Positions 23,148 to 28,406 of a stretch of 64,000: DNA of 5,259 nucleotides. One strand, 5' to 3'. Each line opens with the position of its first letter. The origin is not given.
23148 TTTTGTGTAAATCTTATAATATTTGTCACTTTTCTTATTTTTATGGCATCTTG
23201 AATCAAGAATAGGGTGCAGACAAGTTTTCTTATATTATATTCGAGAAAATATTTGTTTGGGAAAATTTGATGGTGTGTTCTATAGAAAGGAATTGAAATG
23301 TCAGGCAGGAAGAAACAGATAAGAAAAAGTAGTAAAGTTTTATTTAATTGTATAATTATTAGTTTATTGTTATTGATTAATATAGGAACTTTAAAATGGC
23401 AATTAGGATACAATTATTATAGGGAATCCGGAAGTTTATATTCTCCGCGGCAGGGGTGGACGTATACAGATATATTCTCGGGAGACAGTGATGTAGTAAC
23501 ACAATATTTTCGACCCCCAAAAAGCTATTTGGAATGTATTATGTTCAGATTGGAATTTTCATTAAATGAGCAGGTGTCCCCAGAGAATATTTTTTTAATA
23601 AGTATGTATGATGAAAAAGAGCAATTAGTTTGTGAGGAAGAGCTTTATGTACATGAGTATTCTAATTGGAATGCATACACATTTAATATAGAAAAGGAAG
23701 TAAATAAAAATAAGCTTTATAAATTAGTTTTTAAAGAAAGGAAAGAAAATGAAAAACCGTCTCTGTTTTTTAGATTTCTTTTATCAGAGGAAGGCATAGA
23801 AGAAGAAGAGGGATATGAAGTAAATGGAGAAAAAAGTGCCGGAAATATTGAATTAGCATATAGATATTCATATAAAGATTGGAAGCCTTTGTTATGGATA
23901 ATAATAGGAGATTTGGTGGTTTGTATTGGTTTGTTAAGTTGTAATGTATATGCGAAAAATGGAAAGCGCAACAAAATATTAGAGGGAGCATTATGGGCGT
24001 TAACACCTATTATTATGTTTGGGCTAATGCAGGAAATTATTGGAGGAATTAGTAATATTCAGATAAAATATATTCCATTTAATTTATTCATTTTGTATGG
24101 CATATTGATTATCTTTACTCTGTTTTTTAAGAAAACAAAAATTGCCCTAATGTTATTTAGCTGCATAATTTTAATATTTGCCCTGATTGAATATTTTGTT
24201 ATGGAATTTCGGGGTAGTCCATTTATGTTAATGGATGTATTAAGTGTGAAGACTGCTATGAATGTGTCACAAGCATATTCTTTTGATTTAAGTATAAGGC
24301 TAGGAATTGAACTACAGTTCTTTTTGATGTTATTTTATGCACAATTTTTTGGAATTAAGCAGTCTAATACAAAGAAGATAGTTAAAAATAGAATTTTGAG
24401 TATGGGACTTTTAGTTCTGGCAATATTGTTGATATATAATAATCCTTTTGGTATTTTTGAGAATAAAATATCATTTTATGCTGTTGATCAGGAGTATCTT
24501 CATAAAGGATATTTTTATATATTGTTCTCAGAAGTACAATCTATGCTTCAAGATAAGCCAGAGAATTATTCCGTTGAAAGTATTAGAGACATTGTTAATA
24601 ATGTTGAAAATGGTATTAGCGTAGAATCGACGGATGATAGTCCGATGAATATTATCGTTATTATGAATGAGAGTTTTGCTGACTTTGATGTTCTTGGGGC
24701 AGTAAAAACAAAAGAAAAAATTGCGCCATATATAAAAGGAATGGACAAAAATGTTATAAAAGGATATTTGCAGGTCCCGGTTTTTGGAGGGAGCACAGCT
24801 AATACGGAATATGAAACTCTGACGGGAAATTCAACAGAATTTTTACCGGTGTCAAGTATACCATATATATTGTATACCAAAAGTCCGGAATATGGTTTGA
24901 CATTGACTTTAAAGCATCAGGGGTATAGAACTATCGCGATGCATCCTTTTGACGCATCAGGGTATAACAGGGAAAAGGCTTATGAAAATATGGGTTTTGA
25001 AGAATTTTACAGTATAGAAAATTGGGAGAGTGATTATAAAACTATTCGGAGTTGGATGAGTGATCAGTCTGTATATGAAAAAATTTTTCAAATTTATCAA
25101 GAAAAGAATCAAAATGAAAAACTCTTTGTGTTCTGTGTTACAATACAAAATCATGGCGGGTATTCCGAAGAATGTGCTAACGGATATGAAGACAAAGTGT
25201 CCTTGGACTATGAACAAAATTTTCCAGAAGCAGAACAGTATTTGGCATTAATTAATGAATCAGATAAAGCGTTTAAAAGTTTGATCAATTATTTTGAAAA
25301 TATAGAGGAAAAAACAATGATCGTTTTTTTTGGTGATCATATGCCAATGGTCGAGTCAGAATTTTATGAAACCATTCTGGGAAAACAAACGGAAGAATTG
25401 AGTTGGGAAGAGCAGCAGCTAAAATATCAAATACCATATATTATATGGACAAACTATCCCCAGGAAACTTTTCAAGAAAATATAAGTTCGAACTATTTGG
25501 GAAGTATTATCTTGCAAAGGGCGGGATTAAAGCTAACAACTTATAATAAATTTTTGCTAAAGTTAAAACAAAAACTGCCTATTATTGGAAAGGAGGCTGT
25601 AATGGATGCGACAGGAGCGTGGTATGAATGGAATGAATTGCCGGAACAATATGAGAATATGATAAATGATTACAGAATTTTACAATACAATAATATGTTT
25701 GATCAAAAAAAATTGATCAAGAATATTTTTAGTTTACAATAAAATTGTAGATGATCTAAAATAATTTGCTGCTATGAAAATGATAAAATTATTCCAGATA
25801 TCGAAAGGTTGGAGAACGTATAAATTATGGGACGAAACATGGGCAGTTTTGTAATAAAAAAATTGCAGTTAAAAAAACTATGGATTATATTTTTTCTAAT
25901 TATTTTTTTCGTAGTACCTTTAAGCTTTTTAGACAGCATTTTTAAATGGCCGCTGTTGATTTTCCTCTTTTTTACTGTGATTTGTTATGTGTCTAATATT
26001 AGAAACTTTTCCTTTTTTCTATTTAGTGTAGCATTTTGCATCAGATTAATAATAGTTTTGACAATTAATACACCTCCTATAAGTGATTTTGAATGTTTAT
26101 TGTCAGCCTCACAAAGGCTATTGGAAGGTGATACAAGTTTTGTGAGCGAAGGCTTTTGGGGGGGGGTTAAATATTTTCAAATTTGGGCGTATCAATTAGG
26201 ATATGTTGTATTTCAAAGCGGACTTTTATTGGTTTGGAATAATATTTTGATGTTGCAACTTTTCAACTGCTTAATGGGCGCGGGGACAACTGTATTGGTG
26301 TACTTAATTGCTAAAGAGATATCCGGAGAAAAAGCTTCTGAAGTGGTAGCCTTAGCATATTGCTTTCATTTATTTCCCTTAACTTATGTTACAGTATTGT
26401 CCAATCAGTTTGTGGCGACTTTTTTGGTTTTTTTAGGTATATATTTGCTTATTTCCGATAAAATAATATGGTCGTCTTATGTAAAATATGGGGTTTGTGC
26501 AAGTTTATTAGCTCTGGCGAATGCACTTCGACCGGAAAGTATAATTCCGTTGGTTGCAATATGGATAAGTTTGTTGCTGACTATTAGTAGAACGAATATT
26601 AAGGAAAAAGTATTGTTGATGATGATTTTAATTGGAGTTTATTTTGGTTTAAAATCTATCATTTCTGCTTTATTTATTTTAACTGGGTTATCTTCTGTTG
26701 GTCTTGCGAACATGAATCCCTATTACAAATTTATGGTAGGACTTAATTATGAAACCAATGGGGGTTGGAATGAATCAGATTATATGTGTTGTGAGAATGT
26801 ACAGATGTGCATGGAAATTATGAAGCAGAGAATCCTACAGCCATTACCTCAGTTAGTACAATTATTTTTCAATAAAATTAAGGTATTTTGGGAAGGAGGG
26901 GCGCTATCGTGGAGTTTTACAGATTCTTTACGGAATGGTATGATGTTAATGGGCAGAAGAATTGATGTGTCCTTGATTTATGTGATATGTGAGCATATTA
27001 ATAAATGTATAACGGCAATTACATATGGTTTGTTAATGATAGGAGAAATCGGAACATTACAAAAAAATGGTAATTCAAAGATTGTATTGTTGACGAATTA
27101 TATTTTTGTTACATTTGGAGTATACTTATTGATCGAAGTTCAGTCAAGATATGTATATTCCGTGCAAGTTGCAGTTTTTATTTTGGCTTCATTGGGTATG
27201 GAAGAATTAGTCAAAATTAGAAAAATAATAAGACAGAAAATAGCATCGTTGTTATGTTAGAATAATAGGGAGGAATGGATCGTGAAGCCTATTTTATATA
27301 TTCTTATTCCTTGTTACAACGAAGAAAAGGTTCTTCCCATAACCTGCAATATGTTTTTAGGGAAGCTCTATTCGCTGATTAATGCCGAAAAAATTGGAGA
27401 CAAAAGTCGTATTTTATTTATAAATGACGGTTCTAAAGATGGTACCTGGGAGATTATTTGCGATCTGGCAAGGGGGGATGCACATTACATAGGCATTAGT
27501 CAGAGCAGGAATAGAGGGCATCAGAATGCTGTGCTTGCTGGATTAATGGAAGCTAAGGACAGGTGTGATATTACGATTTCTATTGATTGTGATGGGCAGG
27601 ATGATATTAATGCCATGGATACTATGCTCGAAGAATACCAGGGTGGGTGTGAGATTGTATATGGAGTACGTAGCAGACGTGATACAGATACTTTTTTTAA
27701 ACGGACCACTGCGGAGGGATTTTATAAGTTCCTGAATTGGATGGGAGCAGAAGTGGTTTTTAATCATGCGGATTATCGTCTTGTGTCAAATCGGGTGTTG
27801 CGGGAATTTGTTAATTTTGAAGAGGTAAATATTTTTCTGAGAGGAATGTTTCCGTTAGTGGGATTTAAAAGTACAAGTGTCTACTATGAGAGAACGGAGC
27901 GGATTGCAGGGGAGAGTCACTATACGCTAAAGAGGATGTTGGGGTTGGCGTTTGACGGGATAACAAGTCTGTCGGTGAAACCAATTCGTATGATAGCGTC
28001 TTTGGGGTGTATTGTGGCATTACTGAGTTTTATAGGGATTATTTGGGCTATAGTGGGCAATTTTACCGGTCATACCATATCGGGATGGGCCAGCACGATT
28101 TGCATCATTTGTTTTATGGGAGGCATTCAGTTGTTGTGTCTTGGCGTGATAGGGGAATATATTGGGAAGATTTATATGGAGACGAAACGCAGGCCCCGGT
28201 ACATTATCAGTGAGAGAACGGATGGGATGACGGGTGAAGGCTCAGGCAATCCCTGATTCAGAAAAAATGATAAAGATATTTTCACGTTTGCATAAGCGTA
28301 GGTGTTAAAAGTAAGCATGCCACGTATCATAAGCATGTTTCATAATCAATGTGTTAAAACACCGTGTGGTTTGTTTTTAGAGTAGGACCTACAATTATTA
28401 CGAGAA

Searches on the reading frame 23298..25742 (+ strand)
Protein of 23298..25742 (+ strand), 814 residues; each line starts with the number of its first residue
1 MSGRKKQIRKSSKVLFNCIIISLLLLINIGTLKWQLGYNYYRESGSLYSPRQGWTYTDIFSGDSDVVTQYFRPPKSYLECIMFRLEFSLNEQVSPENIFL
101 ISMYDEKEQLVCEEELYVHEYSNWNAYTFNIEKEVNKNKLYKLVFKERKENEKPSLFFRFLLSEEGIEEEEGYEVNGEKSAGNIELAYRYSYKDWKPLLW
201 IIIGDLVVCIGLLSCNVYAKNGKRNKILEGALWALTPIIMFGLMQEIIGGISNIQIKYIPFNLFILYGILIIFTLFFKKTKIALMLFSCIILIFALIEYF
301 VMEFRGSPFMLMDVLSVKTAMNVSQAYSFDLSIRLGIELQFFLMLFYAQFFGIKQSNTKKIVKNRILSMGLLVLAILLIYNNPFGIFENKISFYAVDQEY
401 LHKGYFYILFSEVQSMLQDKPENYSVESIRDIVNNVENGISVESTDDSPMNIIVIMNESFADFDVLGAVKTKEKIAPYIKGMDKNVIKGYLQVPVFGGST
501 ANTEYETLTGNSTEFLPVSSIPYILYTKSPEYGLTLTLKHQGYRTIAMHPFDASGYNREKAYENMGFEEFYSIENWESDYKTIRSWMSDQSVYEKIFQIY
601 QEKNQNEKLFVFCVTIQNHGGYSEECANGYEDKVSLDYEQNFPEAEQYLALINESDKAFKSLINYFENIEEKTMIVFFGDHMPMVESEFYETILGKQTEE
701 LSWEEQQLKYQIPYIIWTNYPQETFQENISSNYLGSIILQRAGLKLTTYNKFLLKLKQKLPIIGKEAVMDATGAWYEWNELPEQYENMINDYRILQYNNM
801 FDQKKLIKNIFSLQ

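Call 3: search_protein_families(library=pfam, proteins=[window:23298-25742:+], max_evalue=0.01)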
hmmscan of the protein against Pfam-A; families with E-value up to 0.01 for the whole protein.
window:23298-25742:+ (814 aa): 1 family
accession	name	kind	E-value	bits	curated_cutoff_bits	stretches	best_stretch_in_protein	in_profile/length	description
PF00884.28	Sulfatase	-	5.5e-38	131.4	25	1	451-743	2-300/301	Sulfatase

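Call 72: search_protein_families(library=ncbifam, proteins=[window:23298-25742:+], max_evalue=0.001)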
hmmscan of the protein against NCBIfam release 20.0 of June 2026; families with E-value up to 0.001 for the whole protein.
window:23298-25742:+ (814 aa): 0 families

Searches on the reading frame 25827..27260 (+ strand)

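Call 3: search_protein_families(library=pfam, proteins=[window:25827-27260:+], max_evalue=0.01)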
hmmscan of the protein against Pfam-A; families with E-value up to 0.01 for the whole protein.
window:25827-27260:+ (477 aa): 1 family
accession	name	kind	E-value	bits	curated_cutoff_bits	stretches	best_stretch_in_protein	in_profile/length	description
PF13231.12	PMT_2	-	0.007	17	26.1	1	132-271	13-151/160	Dolichyl-phosphate-mannose-protein mannosyltransferase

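Call 72: search_protein_families(library=ncbifam, proteins=[window:25827-27260:+], max_evalue=0.001)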
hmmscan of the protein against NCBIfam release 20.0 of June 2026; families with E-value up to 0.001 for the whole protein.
window:25827-27260:+ (477 aa): 1 family
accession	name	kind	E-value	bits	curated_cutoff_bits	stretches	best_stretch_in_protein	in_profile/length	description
NF047440.1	LA3751_2_3_fam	subfamily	2.6e-06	26.5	200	1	133-276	91-236/460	LA_3751/LA_3752 family putative glycosyltransferase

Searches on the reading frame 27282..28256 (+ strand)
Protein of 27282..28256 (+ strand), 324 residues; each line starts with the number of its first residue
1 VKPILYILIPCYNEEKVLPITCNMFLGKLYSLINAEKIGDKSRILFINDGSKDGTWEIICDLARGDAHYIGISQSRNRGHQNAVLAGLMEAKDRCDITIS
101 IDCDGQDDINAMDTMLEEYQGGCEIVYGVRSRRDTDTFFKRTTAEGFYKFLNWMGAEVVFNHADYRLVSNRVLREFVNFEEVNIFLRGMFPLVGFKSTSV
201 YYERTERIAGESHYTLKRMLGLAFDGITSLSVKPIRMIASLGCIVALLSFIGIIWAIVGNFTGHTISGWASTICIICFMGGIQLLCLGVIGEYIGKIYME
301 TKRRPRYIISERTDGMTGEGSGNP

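Call 3: search_protein_families(library=pfam, proteins=[window:27282-28256:+], max_evalue=0.01)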
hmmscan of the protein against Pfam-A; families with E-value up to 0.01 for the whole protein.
window:27282-28256:+ (324 aa): 2 families
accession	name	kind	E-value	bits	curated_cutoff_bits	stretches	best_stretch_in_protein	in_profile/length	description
PF00535.33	Glycos_transf_2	-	2.1e-19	70.5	23.3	1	7-174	2-165/168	Glycosyl transferase family 2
PF13704.12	Glyco_tranf_2_4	-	0.0018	19.2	27.5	1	42-104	20-81/98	Glycosyl transferase family 2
